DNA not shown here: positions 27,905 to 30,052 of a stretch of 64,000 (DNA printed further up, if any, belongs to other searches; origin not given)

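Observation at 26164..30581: Five overlapping minus-strand genes encoding a membrane/surface assembly with a Cys-less transglutaminase-like protein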

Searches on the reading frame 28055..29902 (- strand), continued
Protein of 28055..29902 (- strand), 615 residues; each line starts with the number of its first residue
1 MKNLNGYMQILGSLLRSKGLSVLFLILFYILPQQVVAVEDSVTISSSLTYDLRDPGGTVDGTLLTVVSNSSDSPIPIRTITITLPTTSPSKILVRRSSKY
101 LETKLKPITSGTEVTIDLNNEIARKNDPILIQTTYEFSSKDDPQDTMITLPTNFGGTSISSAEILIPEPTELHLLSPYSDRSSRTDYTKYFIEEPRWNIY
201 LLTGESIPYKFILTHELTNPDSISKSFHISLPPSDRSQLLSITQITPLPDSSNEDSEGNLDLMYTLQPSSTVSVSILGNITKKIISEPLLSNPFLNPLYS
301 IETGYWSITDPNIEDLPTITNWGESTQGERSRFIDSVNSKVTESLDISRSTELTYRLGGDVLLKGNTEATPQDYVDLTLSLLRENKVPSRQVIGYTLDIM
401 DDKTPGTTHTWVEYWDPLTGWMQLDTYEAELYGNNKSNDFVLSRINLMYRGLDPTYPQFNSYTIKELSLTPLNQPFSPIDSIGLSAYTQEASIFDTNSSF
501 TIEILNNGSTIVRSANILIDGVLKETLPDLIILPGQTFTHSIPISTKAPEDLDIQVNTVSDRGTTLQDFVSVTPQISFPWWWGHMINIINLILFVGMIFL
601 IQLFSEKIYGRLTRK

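Call 69: predict_structure(alignment_id=A7)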
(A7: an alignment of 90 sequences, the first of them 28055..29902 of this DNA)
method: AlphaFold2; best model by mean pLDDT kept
length: 615 residues; sequences in the alignment: 90
mean_pLDDT: 91.5   pTM: 0.84
mean pLDDT of the five models: 91.5, 91.1, 90.6, 89.9, 89.8
residues with pLDDT >= 90: 494; 70-90: 76; 50-70: 42; < 50: 3
segments of 3 or more residues with pLDDT < 50: none
pLDDT, mean of each block of 10 residues (from residue 1): 54 59 77 65 97 91 98 96 96 97 97 98 97 97 93 96 94 91 96 94 94 97 97 95 98 96 98 98 87 74 95 84 94 95 95 90 95 97 96 92 88 93 94 73 94 92 83 95 96 91 98 97 97 98 86 97 97 94 96 97 90 69
secondary structure, 60 per line:
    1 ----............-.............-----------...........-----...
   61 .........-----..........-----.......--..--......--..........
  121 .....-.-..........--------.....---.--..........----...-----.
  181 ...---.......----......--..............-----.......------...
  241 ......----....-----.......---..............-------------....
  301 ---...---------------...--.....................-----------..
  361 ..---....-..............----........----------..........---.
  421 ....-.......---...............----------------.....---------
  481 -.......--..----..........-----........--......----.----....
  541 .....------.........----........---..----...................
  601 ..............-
elements in order: H5-16 H18-30 E42-52 E58-69 E75-84 E90-96 E103-108 E111-125 E129-138 E147-151 E158-167 E172-174 E180-183 E187-193 E198-203 E206-219 E225-231 E238-246 E251-254 E260-266 E270-283 H297-300 H327-344 E345-347 H359-362 E366-369 H371-384 E389-396 E407-416 E420-424 H426-432 H436-443 E444-450 E467-471 E482-488 E497-506 E512-519 E522-527 E537-545 E552-560 E565-572 H582-614

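Call 71: fold_search(model_id=the predicted structure, library=pdb)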
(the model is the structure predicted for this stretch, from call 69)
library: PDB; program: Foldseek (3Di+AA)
matches with E <= 10: 1662; with E <= 0.001: 215
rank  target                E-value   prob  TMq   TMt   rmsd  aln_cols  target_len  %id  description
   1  3isr_A                5.3e-09  1.00  0.29  0.57   6.4       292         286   11  The Crystal Structure of a Putative Cysteine Protease from Cytophaga hutchinsonii to 1.9A (released 2009-09-08)
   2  3isr_C                5.9e-09  1.00  0.30  0.58   6.6       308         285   12  The Crystal Structure of a Putative Cysteine Protease from Cytophaga hutchinsonii to 1.9A (released 2009-09-08)
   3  3isr_B                1.9e-08  1.00  0.30  0.58   6.8       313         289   12  The Crystal Structure of a Putative Cysteine Protease from Cytophaga hutchinsonii to 1.9A (released 2009-09-08)
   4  8oxv_A                2.6e-07  1.00  0.16  0.14  30.4       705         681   10  Transglutaminase 3 zymogen in complex with DH patient-derived Fab DH63-B02 (released 2023-10-18)
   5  8b6l_O                2.7e-07  1.00  0.20  0.22  20.1       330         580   10  Subtomogram average of the human Sec61-TRAP-OSTA-translocon (released 2022-12-07)
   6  8oxw_A                5.3e-07  1.00  0.16  0.15  30.1       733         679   10  Transglutaminase 3 in complex with DH patient-derived Fab DH63-B02 (released 2023-10-18)
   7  1l9m_B                8.1e-07  0.99  0.13  0.12  29.4       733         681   10  Three-dimensional structure of the human transglutaminase 3 enzyme: binding of calcium ions change structure for activ (released 2002-05-29)
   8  9a3v_A                1.0e-06  1.00  0.17  0.16  29.1       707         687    9  Predicted model of tissue transglutaminase 2 (TG2) in complex with plasma fibronectin type III modules 14 and 15 (FNII (released 2024-02-02)
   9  1l9n_A                1.1e-06  1.00  0.16  0.15  29.9       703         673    9  Three-dimensional structure of the human transglutaminase 3 enzyme: binding of calcium ions change structure for activ (released 2002-05-29)
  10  1sqm                  2.1e-06  1.00  0.20  0.20  10.0       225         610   11  STRUCTURE OF [R563A] LEUKOTRIENE A4 HYDROLASE (released 2004-08-03)
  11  6a8p_B                2.3e-06  1.00  0.17  0.16  28.9       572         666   10  Transglutaminase 2 mutant G224V in complex with GTP (released 2018-09-26)
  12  6s7o_E                2.5e-06  1.00  0.22  0.23  20.2       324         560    9  Cryo-EM structure of human oligosaccharyltransferase complex OST-A (released 2019-12-18)
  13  8oxy_A                3.3e-06  0.99  0.16  0.14  29.2       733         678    9  Transglutaminase 3 without calcium in complex with DH patient-derived Fab DH63-B02 (released 2023-10-18)
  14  3qnf_B                3.5e-06  1.00  0.21  0.16   7.1       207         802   11  Crystal structure of the open state of human endoplasmic reticulum aminopeptidase 1 ERAP1 (released 2011-02-23)
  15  1l9m_A                3.5e-06  0.97  0.13  0.12  30.3       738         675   10  Three-dimensional structure of the human transglutaminase 3 enzyme: binding of calcium ions change structure for activ (released 2002-05-29)
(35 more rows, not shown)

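Call 79: find_encoding_contigs(protein=P0154, flank=7000, max_places=2)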
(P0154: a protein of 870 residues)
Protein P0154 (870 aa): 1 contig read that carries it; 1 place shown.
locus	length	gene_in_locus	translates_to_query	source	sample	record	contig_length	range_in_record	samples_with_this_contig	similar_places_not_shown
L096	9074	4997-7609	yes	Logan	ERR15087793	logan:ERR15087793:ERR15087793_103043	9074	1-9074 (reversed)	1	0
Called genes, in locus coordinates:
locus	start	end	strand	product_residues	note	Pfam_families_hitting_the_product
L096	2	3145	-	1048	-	?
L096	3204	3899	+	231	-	-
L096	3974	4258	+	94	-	-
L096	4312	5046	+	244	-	PF06560:GPI (weak)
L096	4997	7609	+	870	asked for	PF01841:Transglut_core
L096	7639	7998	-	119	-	PF12844:HTH_19, PF13560:HTH_31 (weak), PF01381:HTH_3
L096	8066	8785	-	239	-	-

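Call 80: find_encoding_contigs(protein=P0141, flank=7000, max_places=2)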
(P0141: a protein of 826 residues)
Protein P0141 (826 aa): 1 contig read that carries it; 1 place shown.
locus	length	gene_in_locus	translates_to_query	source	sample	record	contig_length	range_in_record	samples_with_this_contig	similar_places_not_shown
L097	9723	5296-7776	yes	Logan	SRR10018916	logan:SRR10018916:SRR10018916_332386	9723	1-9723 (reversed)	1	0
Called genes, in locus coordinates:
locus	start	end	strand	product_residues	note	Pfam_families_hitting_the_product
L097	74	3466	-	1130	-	PF02811:PHP, PF07733:DNA_pol3_alpha, PF17657:DNA_pol3_finger, PF14579:HHH_6, PF01336:tRNA_anti-codon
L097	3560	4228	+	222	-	-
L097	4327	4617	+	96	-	PF02325:CCB3_YggT (weak)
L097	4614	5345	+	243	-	PF06560:GPI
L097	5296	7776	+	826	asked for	PF01841:Transglut_core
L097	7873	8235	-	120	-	PF12844:HTH_19 (weak), PF13560:HTH_31 (weak), PF01381:HTH_3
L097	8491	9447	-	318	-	-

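Call 85: list_cluster_members(proteins=[P0201, P0173, P0186, P0191, P0217, P0227, P0234, P0253, P0141, P0125])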
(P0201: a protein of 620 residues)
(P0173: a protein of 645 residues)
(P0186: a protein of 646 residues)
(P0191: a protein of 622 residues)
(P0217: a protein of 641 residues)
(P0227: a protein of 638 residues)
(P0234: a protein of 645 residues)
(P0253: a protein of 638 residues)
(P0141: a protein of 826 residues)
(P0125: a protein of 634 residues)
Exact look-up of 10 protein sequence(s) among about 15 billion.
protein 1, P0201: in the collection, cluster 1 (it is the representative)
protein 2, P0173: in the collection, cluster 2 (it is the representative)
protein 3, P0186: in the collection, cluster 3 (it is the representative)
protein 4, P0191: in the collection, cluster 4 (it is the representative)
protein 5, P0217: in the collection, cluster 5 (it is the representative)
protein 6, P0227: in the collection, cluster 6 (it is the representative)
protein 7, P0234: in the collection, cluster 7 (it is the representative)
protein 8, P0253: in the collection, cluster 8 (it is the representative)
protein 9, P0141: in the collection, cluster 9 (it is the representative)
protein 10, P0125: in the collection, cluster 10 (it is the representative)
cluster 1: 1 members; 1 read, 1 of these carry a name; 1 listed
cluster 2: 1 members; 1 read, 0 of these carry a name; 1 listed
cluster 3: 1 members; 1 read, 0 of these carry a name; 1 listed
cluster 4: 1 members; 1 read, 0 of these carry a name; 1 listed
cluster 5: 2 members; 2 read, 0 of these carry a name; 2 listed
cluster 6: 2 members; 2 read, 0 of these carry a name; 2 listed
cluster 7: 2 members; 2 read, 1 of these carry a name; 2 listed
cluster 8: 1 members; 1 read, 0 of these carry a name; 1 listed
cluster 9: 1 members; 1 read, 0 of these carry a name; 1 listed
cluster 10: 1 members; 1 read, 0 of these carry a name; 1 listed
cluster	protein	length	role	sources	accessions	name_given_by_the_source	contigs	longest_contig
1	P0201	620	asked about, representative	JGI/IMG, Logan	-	hypothetical protein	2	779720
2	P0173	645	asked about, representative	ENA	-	-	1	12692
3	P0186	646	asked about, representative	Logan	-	-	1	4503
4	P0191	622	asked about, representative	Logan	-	-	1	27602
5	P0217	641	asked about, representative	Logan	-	-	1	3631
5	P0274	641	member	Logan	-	-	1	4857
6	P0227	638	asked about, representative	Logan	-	-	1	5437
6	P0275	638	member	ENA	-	-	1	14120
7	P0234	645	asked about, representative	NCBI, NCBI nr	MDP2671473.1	MAG: transglutaminase-like domain-containing protein [bacterium] | transglutaminase-like domain-containing protein [bacterium]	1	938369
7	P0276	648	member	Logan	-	-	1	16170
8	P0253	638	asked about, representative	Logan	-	-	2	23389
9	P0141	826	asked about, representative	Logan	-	-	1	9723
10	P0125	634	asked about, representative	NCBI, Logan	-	-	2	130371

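Call 95: search_protein_families(library=pfam, proteins=[L001:11902-12561:-, L003:6900-7457:-, L096:8066-8785:-, L097:8491-9447:-, L001:7006-7293:+], max_evalue=0.1)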
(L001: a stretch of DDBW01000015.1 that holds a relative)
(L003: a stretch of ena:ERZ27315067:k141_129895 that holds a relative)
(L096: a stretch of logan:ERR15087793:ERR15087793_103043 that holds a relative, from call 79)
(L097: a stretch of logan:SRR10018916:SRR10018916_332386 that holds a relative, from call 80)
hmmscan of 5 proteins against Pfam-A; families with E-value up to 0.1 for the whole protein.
L001:11902-12561:- (219 aa): 4 families
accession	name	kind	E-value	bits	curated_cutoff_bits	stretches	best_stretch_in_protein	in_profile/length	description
PF13946.11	DUF4214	-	7.8e-05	23.1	23.2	1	55-93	23-61/72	Domain of unknown function (DUF4214)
PF25443.1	ANG-1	-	0.00031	21.3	28.5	1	90-157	7-78/105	ANG-1-like domain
PF02582.19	DUF155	-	0.085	13.4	27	0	71-146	43-112/174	RMND1/Sif2-Sif3/Mrx10, DUF155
PF04102.17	SlyX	-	0.094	13.8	30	1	117-157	2-42/67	SlyX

L003:6900-7457:- (185 aa): 4 families
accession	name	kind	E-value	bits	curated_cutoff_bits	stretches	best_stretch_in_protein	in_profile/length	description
PF04108.17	ATG17_like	-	0.00045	20.3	43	1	63-174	202-285/355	Autophagy protein ATG17-like domain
PF05010.19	TACC_C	-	0.0018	18.5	29.9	1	94-140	16-61/201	Transforming acidic coiled-coil-containing protein (TACC), C-terminal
PF13946.11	DUF4214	-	0.015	15.7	23.2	0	39-81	24-70/72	Domain of unknown function (DUF4214)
PF16331.10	TolA_bind_tri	-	0.044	14.3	30.1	1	96-137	10-54/76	TolA binding protein trimerisation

L096:8066-8785:- (239 aa): 2 families
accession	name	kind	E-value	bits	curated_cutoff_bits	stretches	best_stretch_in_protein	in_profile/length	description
PF13946.11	DUF4214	-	0.013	16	23.2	1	76-120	22-70/72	Domain of unknown function (DUF4214)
PF05130.17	FlgN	-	0.035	15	30.5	0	103-160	58-115/147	FlgN protein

L097:8491-9447:- (318 aa): 2 families
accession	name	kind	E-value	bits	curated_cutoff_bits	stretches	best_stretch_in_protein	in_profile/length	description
PF25803.1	Spectrin_SYNE1_2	-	0.015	16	27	1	196-250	30-83/113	Nesprin-1, spectrin repeats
PF13946.11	DUF4214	-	0.016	15.7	23.2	1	166-208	24-70/72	Domain of unknown function (DUF4214)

L001:7006-7293:+ (95 aa): 1 family
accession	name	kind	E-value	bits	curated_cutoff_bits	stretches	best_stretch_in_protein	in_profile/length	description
PF02325.22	YGGT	-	1.4e-08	35.4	27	1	10-82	1-67/70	YGGT family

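Call 98: fold_search(model_id=the predicted structure, library=viral)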
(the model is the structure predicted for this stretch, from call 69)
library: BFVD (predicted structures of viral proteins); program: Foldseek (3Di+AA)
matches with E <= 10: 1019; with E <= 0.001: 31
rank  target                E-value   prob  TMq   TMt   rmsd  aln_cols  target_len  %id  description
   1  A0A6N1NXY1            2.0e-07  0.99  0.14  0.09  36.4       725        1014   11  DUF11 domain-containing protein [Tupanvirus soda lake]
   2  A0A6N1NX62            1.1e-06  1.00  0.19  0.15  10.0       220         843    8  Aminopeptidase M1-like [Tupanvirus soda lake]
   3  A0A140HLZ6            3.9e-06  0.98  0.13  0.09  34.3       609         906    8  Peptidase S74 domain-containing protein [Bacillus phage Deep Blue]
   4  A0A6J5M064            5.1e-06  0.97  0.15  0.15  28.9       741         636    8  Secretion system C-terminal sorting domain [uncultured Caudovirales phage]
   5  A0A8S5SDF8            1.3e-05  0.80  0.11  0.06  25.9       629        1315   10  Uncharacterized protein [Siphoviridae sp. ctnpt50]
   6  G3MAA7                1.6e-05  0.63  0.11  0.10  30.7       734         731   10  Gp366 [Bacillus phage G]
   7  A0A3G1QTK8            1.9e-05  0.97  0.13  0.11  25.4       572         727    8  Putative cellulase or glycoside hydrolase [Erwinia phage phiEaP8]
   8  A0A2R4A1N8            2.1e-05  0.94  0.12  0.11  37.2       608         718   10  (no name in the UniProt tables at hand)
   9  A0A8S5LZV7            4.0e-05  0.87  0.12  0.15  39.3       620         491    9  Uncharacterized protein [Caudovirales sp. ct7oE3]
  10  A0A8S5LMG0            4.5e-05  0.92  0.13  0.17  39.2       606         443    8  Uncharacterized protein [Siphoviridae sp. ctDuC3]
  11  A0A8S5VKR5            5.2e-05  0.82  0.12  0.12  38.1       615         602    8  (no name in the UniProt tables at hand)
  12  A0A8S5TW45            8.8e-05  0.82  0.13  0.13  36.8       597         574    8  Baseplate wedge protein [Siphoviridae sp. ctCNm48]
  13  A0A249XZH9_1          1.3e-04  0.38  0.12  0.07  32.2       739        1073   10  (no name in the UniProt tables at hand)
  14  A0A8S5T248            1.4e-04  0.96  0.13  0.13  22.1       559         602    9  Uncharacterized protein [Siphoviridae sp. cteEJ17]
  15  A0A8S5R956            1.6e-04  0.92  0.13  0.13  37.0       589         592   10  Uncharacterized protein [Siphoviridae sp. ctvxh7]
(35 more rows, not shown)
